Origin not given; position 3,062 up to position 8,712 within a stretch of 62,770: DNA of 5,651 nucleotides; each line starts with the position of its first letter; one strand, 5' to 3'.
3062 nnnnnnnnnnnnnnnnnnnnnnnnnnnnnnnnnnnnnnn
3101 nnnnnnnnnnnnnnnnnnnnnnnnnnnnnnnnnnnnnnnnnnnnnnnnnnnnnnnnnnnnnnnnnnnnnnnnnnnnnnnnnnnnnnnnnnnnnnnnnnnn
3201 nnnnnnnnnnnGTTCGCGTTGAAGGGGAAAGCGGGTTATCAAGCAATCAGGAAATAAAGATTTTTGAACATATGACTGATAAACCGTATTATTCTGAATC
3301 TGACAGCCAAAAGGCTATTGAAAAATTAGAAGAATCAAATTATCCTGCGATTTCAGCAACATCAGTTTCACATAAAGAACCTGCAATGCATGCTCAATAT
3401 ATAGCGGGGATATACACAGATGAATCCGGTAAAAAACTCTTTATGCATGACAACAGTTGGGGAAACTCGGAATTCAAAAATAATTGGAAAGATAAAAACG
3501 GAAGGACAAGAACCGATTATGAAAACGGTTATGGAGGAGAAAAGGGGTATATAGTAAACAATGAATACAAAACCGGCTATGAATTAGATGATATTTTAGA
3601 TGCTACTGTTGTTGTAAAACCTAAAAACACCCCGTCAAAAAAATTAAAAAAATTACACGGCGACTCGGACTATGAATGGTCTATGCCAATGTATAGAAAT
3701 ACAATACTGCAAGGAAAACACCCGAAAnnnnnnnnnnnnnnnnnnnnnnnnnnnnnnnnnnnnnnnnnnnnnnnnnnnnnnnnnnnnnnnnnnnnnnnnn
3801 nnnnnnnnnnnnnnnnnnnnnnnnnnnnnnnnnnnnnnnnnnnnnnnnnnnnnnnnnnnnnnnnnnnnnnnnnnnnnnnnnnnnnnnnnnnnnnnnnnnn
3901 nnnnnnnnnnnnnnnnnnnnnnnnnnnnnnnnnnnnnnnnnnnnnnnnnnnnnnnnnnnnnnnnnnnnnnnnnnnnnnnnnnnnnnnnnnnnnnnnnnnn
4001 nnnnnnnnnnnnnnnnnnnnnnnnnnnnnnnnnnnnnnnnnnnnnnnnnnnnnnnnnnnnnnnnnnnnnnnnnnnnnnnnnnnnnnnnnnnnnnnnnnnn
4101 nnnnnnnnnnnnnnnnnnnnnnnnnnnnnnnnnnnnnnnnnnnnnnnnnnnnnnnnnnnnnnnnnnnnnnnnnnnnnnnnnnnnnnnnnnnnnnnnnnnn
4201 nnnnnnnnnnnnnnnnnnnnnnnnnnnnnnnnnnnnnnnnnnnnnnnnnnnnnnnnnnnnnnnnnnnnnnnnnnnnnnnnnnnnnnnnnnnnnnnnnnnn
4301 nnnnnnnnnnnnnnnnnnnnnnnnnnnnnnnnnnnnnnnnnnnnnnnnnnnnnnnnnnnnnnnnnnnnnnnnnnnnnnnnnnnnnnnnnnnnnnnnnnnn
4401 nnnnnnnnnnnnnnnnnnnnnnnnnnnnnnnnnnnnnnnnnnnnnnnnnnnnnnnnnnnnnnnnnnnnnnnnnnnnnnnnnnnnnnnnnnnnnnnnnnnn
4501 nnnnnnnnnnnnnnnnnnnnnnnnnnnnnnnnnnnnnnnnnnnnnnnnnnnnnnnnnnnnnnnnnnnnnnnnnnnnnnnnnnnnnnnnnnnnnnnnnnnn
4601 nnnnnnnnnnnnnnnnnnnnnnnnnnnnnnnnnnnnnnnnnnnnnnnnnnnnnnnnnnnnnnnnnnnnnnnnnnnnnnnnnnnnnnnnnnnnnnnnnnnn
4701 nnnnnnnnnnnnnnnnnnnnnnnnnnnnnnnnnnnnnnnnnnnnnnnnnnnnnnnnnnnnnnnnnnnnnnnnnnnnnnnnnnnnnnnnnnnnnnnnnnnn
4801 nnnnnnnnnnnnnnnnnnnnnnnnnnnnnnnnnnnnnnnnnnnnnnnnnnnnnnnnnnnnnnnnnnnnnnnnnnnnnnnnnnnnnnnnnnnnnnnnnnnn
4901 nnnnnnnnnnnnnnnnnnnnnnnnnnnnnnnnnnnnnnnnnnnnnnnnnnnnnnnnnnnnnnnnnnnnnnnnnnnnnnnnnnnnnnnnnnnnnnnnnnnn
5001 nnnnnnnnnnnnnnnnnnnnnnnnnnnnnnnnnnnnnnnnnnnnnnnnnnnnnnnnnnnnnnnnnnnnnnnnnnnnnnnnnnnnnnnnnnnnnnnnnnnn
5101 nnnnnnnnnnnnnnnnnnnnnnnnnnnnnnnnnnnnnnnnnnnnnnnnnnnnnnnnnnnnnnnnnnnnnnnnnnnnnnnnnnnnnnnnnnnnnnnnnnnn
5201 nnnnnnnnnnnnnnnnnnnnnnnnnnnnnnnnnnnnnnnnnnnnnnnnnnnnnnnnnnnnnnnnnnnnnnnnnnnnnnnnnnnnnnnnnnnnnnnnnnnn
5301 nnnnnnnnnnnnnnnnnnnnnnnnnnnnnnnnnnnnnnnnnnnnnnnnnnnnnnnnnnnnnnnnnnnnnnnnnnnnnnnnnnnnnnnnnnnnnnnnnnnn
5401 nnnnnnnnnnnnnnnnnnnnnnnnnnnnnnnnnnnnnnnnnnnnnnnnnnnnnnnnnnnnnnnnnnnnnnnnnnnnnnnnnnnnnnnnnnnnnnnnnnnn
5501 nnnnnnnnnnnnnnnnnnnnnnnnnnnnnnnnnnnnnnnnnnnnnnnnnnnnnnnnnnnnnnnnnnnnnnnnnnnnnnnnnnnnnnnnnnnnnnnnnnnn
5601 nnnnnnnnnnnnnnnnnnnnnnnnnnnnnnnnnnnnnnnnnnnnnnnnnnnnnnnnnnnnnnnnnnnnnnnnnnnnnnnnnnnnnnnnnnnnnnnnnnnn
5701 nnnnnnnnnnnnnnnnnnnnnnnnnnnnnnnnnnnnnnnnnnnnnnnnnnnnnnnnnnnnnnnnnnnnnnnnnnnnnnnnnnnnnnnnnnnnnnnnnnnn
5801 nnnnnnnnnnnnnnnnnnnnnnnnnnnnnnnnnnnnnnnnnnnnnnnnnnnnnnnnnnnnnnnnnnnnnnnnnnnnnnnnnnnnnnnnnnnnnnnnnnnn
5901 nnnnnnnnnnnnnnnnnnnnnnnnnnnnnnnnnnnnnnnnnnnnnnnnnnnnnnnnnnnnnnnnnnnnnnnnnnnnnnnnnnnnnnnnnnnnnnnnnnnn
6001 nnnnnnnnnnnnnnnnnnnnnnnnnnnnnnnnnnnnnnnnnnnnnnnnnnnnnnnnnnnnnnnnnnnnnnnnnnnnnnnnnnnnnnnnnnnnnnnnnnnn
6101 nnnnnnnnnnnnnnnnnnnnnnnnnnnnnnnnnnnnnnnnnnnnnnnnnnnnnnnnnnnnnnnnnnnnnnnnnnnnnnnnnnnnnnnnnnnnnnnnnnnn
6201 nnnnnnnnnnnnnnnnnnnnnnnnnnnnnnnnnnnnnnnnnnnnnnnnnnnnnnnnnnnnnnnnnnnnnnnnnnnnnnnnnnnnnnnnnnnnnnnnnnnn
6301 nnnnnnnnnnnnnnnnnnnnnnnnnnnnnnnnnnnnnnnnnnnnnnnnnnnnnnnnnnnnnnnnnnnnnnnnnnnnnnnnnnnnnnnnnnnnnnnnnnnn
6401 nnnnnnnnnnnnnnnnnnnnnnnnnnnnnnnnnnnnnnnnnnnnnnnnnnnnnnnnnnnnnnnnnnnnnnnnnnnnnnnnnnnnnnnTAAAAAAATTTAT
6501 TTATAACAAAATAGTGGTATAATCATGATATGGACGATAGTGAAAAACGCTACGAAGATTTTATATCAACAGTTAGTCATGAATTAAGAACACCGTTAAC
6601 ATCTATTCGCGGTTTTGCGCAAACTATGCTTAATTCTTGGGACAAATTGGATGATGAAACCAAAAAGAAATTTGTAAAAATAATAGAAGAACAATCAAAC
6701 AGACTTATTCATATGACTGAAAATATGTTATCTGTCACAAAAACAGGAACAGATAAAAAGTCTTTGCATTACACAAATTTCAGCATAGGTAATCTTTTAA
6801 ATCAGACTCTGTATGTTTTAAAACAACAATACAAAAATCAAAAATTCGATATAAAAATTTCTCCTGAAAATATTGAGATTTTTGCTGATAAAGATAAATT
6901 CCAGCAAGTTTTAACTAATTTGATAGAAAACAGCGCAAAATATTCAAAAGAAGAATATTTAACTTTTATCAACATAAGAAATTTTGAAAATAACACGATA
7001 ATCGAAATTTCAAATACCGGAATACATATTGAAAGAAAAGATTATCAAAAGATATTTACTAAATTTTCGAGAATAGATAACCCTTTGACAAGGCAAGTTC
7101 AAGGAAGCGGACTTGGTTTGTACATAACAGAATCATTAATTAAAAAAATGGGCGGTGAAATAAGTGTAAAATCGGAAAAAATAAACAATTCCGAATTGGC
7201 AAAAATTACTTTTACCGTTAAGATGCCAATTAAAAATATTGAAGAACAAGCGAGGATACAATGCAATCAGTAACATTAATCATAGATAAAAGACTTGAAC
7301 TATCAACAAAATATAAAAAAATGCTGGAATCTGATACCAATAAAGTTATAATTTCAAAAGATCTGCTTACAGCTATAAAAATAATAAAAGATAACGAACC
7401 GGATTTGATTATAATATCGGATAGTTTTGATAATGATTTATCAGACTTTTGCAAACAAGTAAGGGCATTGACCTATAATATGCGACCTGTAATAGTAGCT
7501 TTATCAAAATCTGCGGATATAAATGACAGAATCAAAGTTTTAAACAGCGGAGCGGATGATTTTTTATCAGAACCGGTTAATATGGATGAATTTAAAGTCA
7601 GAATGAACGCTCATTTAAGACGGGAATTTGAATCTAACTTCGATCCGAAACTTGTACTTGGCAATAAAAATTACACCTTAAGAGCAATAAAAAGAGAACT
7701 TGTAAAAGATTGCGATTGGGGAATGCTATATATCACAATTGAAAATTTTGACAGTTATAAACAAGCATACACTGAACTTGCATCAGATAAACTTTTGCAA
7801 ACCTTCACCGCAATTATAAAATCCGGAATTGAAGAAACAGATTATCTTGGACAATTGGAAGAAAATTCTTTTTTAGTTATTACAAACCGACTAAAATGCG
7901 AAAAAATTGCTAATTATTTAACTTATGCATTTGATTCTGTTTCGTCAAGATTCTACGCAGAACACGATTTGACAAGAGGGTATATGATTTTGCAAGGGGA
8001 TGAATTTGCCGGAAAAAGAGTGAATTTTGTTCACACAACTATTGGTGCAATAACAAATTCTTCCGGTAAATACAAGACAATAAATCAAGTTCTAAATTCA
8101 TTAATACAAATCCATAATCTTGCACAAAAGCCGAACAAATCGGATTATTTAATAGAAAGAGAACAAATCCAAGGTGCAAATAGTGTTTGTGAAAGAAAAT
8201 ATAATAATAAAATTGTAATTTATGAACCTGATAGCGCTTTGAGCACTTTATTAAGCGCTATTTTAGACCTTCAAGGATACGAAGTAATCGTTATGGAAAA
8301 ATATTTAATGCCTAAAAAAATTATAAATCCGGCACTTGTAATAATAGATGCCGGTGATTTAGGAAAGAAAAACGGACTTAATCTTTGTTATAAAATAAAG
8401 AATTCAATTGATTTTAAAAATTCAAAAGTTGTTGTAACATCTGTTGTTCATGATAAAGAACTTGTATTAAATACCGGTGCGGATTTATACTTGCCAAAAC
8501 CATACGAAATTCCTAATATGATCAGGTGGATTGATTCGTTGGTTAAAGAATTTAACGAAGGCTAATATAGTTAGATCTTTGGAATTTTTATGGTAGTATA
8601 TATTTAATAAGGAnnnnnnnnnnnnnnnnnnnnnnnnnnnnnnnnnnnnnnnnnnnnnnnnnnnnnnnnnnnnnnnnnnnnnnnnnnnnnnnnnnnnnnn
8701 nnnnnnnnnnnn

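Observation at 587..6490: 1967-aa orphan protein with papain-like catalytic motifs separated by ~700 residues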

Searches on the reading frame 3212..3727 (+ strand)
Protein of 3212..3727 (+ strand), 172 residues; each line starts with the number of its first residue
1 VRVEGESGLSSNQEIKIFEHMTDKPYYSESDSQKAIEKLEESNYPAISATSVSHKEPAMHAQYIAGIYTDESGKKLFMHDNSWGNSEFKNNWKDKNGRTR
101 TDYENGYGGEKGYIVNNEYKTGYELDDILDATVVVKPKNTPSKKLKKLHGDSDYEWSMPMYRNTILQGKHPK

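Call 57: predict_structure(alignment_id=A5)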
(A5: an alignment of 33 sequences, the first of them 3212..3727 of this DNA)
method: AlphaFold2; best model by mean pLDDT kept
length: 172 residues; sequences in the alignment: 33
mean_pLDDT: 86.7   pTM: 0.79
mean pLDDT of the five models: 86.7, 86.5, 85.3, 85.3, 83.9
residues with pLDDT >= 90: 89; 70-90: 75; 50-70: 3; < 50: 5
segments of 3 or more residues with pLDDT < 50: 1-5
pLDDT, mean of each block of 10 residues (from residue 1): 56 94 96 93 88 86 92 92 76 92 86 90 90 84 79 85 94 88
secondary structure, 60 per line:
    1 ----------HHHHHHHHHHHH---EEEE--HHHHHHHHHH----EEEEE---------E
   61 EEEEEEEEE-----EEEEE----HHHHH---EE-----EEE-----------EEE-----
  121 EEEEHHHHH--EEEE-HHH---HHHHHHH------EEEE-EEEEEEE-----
elements in order: H11-22 E26-29 H32-41 E46-50 E60-69 E75-79 H84-88 E99-101 E113-115 E121-124 H125-129 E132-135 H143-149 E156-159 E161-167
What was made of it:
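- The isolated His/Asn half (pLDDT 86.7, call 57) returns ananain, bromelain, EP-B2, cathepsins S and L, Amb a 11, staphopains A, B and C, a Josephin-type DUB and a CdiA-CT toxin as essentially all of its top 50 Foldseek hits.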

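Call 59: fold_search(model_id=the predicted structure, library=pdb)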
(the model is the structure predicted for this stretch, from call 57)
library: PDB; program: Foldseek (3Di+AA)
matches with E <= 10: 288; with E <= 0.001: 0
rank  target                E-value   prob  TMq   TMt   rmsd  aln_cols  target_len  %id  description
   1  6mis_A                4.8e-02  0.85  0.33  0.27   8.8       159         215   17  Native ananain in complex with E-64 (released 2018-10-03)
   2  1s4v_B                7.3e-02  0.84  0.34  0.27   9.5       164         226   11  The 2.0 A crystal structure of the KDEL-tailed cysteine endopeptidase functioning in programmed cell death of Ricinus  (released 2004-03-16)
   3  8oig_A                7.7e-02  0.85  0.38  0.38   7.9       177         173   14  Crystal Structure of Staphopain C from Staphylococcus aureus (released 2023-06-21)
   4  1cv8                  9.2e-02  0.69  0.34  0.34   8.5       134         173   17  STAPHOPAIN, CYSTEINE PROTEINASE FROM STAPHYLOCOCCUS AUREUS V8 (released 1998-10-14)
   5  2fo5_A                1.5e-01  0.80  0.36  0.29   9.1       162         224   10  Crystal structure of recombinant barley cysteine endoprotease B isoform 2 (EP-B2) in complex with leupeptin (released 2006-07-18)
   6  1pxv_A                1.8e-01  0.84  0.40  0.38   8.3       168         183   12  The staphostatin-staphopain complex: a forward binding inhibitor in complex with its target cysteine protease (released 2003-10-21)
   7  9fpa_A                2.0e-01  0.54  0.31  0.24  10.4       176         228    8  DUBS Parachlamydia sp. PcJOS orthorhombic crystal form (released 2025-04-23)
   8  8iui_A                2.1e-01  0.80  0.28  0.22   4.3        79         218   24  Crystal structure of silkworm fibroinase complexed with E-64 (released 2024-04-03)
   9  6yce_A                2.1e-01  0.66  0.33  0.27   9.3       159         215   11  Structure the bromelain protease from Ananas comosus with a thiomethylated active cysteine (released 2020-11-25)
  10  1s4v_A                2.3e-01  0.63  0.34  0.27   9.5       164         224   11  The 2.0 A crystal structure of the KDEL-tailed cysteine endopeptidase functioning in programmed cell death of Ricinus  (released 2004-03-16)
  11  9fpa_C                2.5e-01  0.41  0.30  0.24  10.4       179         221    8  DUBS Parachlamydia sp. PcJOS orthorhombic crystal form (released 2025-04-23)
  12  2fye                  2.6e-01  0.77  0.28  0.23   3.7        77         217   17  Mutant Human Cathepsin S with irreversible inhibitor CRA-14013 (released 2006-08-08)
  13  6yyn_BBB              2.9e-01  0.60  0.36  0.29   8.9       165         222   12  Structure of Cathepsin S in complex with Compound 14 (released 2021-05-12)
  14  9fn4_A                2.9e-01  0.41  0.30  0.23  10.5       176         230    8  DUBS Parachlamydia sp. PcJOS (released 2025-04-23)
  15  9gj2_A                3.1e-01  0.69  0.28  0.22   3.6        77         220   18  Crystal structure of human cathepsin S produced in insect cells in complex with ketoamide 13b (released 2024-09-04)
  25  8ssk_B                4.2e-01  0.66  0.36  0.22   9.1       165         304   12  Citrobacter rodentium contact dependent growth inhibition (CDI) entry and toxin (CdiA-CT) domains (released 2024-05-15)
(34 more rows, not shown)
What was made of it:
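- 3200..3727 (+): His/Asn-bearing half (aa 872-1047). It is a mixed alpha/beta sub-domain whose structural neighbours are papain-fold enzymes. AF2 of residues 876-1047 alone gives pLDDT 86.7 (call 57); the Foldseek top 50 are almost all clan-CA enzymes, best E 0.048 and probability 0.85 (call 59)
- Closest known: Staphopains. Same: These give the highest TM-scores to the His/Asn half: 8oig, 1pxv and 1cv8 with TMq 0.34-0.40 (call 59).
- About 77 core columns superpose at 2.6-4 A with 16-24% identity (call 59). The Foldseek neighbours include a Josephin-type DUB (9fpa) and a CdiA-CT toxin domain (8ssk) as well as peptidases (call 59). The best and most numerous neighbours are true endopeptidases of the papain and staphopain groups (call 59). 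A papain-like CdiA-CT toxin is among the structural neighbours (call 59). The structural neighbours are papain-like (call 59).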

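Call 72: search_protein_representatives(alignment_id=A5)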
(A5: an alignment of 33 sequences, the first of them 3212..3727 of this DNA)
Query: 33 sequences, 179 profile positions. Proteins with E-value up to 0.001 (for the whole library): 133; up to 1e-10: 128; up to 1e-30: 94. The best 133 are listed.
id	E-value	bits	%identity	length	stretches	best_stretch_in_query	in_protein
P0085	1.9e-75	269.0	-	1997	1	3-178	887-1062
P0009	5.5e-75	267.4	-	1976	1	2-179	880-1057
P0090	1.3e-74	266.2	-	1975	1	3-177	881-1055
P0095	1.8e-73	262.5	-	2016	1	4-178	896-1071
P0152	4.9e-73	261.1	-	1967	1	2-178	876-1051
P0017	7.4e-73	260.5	-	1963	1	1-177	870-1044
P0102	4.1e-70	251.6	-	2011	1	2-178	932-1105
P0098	1.1e-67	243.7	-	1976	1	3-178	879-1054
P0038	1.5e-67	243.2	-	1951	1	3-178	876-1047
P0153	8.7e-67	240.8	-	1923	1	2-179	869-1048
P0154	2.7e-66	239.2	-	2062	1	3-178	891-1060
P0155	1.3e-65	236.9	-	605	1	3-178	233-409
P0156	1.1e-64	233.9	-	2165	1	3-177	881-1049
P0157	7.1e-64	231.3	-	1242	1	3-178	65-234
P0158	1.0e-63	230.7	-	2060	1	3-178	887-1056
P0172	7.4e-60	218.2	-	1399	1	3-177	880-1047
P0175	2.8e-59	216.3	-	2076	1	6-177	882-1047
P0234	2.0e-30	122.3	-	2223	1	3-177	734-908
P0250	3.5e-24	101.9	-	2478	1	3-146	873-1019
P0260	2.4e-17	79.7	-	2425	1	4-177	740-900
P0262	2.9e-14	69.6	-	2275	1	3-176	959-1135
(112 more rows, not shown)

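Call 74: find_encoding_contigs(protein=P0234, flank=6000, max_places=2)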
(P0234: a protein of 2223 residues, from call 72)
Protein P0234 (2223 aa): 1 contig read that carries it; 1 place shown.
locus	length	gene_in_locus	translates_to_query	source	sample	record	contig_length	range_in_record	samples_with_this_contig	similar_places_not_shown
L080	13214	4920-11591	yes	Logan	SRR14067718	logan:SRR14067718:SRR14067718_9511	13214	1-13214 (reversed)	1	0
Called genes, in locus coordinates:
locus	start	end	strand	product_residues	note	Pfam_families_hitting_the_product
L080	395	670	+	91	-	-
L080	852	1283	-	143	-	PF01740:STAS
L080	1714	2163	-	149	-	-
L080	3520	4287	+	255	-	PF03309:Pan_kinase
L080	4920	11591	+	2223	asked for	-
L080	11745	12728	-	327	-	PF28475:DUF8413, PF01944:SpoIIM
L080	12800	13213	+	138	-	?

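Call 76: search_protein_families(library=pfam, proteins=[P0234, P0260, P0250, P0262], max_evalue=0.1)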
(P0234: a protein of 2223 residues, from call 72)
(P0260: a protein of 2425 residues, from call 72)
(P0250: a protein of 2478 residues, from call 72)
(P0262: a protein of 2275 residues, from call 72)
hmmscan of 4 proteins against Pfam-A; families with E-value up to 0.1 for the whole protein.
P0234 (2223 aa): 2 families
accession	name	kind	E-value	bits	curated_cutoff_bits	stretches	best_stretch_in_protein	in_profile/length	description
PF00233.25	PDEase_I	-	0.031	14.4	24.8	1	1017-1079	151-214/238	3'5'-cyclic nucleotide phosphodiesterase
PF19191.5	HEF_HK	-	0.037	14.9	24.1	0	651-693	12-54/67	HEF_HK domain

P0260 (2425 aa): 3 families
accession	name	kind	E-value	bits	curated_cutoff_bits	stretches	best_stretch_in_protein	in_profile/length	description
PF21796.3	Cac1_C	-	0.0025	18.3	24.3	0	538-563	15-40/55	Chromatin assembly factor 1 subunit Cac1, C-terminal domain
PF00372.24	Hemocyanin_M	-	0.027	14.2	20.8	0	1882-2001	52-172/268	Hemocyanin, copper containing domain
PF19051.5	GFO_IDH_MocA_C2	-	0.094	12.6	23.3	0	1226-1350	135-252/254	Oxidoreductase family, C-terminal alpha/beta domain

P0250 (2478 aa): 3 families
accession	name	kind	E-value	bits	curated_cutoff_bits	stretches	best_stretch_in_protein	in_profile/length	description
PF08587.17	UBA_2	-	0.00047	20.6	23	1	1462-1503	1-35/45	Ubiquitin associated domain (UBA)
PF11838.14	ERAP1_C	-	0.027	14.3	38.2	0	2299-2343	171-215/318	ERAP1-like C-terminal domain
PF20421.4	DHR-2_Lobe_C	-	0.058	13.8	26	0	803-859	41-97/103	DHR-2, Lobe C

P0262 (2275 aa): 0 families

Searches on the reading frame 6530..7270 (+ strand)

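Call 10: search_protein_families(library=pfam, proteins=[window:6530-7270:+], max_evalue=0.001)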
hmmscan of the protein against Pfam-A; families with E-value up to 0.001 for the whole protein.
window:6530-7270:+ (247 aa): 2 families
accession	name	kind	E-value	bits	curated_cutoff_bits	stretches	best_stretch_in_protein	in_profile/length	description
PF02518.31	HATPase_c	-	1.8e-20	73.8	26.4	1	120-232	2-109/111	Histidine kinase-, DNA gyrase B-, and HSP90-like ATPase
PF00512.31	HisKA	-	7.5e-18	64.8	26.9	1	9-71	3-62/66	His Kinase A (phospho-acceptor) domain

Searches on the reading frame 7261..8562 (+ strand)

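Call 10: search_protein_families(library=pfam, proteins=[window:7261-8562:+], max_evalue=0.001)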
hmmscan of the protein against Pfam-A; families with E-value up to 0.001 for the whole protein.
window:7261-8562:+ (434 aa): 3 families
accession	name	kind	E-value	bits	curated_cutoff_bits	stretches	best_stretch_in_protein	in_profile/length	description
PF00072.30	Response_reg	-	1.4e-13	51.4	30.2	2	6-113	2-108/111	Response regulator receiver domain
PF00990.26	GGDEF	-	1.9e-08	34.7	23.8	1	128-218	4-101/161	Diguanylate cyclase, GGDEF domain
PF23198.2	PDE8A_N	-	0.00015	22.1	29.6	0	29-108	37-121/147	PDE8A-like, N-terminal domain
